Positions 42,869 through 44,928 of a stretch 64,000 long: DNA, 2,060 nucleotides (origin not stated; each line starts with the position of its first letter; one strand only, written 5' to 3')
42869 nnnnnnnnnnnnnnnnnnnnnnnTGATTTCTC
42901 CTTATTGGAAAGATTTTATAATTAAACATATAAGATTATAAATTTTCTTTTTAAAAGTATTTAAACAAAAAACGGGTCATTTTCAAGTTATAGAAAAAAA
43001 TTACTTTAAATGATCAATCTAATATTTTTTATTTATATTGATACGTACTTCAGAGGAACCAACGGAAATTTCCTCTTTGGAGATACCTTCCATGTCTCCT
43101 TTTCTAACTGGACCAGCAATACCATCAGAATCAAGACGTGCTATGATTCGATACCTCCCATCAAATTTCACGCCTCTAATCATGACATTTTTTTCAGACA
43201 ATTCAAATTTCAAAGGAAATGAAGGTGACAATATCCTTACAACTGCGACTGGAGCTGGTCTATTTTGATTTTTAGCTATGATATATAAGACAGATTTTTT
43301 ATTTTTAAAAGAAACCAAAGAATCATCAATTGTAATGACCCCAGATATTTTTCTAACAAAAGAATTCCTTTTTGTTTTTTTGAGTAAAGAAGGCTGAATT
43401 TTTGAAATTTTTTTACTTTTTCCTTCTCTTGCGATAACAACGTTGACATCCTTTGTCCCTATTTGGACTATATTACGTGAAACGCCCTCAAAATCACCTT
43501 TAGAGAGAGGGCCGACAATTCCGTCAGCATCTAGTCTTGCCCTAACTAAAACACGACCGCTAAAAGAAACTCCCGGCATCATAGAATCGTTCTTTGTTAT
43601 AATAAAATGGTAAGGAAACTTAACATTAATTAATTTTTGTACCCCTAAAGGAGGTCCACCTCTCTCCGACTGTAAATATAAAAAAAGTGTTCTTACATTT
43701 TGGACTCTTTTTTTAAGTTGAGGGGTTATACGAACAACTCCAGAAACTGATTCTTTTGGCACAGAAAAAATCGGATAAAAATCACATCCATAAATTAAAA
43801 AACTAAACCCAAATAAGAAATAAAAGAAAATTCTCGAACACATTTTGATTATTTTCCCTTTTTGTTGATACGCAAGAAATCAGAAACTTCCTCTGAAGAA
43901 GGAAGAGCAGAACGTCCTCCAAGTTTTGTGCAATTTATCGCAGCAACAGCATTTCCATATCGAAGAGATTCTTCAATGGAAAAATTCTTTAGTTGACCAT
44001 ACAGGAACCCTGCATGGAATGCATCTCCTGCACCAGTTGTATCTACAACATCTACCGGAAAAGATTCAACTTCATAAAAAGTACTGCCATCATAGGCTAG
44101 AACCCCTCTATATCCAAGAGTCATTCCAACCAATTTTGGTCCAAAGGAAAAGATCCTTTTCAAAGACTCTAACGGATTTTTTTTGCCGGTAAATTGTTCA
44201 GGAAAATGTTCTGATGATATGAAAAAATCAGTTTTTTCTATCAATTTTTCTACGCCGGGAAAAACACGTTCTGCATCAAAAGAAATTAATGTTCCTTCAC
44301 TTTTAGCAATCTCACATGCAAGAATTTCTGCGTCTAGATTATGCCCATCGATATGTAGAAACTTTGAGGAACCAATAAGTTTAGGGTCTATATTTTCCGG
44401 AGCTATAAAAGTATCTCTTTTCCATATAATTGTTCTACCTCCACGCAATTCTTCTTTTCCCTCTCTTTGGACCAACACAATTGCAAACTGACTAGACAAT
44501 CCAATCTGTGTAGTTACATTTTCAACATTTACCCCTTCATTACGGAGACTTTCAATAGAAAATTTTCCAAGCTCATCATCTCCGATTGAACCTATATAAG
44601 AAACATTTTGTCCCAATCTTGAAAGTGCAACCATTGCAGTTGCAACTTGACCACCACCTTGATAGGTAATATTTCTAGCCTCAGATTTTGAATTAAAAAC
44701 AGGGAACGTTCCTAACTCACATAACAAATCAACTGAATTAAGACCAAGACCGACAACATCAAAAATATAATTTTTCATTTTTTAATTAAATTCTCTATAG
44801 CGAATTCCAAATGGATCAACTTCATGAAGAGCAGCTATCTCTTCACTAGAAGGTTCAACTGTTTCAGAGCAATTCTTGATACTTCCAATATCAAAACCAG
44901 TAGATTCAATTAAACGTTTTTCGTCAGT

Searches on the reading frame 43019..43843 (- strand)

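Call 60: search_protein_families(library=pfam, proteins=[window:43019-43843:-], max_evalue=0.00001)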
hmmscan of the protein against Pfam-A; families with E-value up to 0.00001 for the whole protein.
window:43019-43843:- (274 aa): 1 family
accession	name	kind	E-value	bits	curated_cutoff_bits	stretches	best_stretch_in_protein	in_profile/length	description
PF23892.1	Ig_CycH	-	9.8e-25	86.8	27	2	36-137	4-107/108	Cytochrome c-type biogenesis protein H Ig-like domain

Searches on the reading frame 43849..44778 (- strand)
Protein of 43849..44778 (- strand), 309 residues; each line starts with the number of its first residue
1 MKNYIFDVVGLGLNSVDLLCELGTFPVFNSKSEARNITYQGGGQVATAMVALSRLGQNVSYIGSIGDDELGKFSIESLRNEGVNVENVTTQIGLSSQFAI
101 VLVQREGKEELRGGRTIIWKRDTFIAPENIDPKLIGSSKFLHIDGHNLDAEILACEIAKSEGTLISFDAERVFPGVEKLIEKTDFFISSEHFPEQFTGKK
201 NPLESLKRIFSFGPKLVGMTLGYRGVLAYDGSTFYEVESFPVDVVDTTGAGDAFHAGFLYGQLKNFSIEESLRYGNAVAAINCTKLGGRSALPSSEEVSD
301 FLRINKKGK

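Call 60: search_protein_families(library=pfam, proteins=[window:43849-44778:-], max_evalue=0.00001)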
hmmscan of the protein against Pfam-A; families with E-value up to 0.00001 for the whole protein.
window:43849-44778:- (309 aa): 1 family
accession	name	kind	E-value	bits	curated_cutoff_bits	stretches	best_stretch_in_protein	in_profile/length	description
PF00294.29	PfkB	-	1.7e-46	159.4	25.8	1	28-293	22-300/302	pfkB family carbohydrate kinase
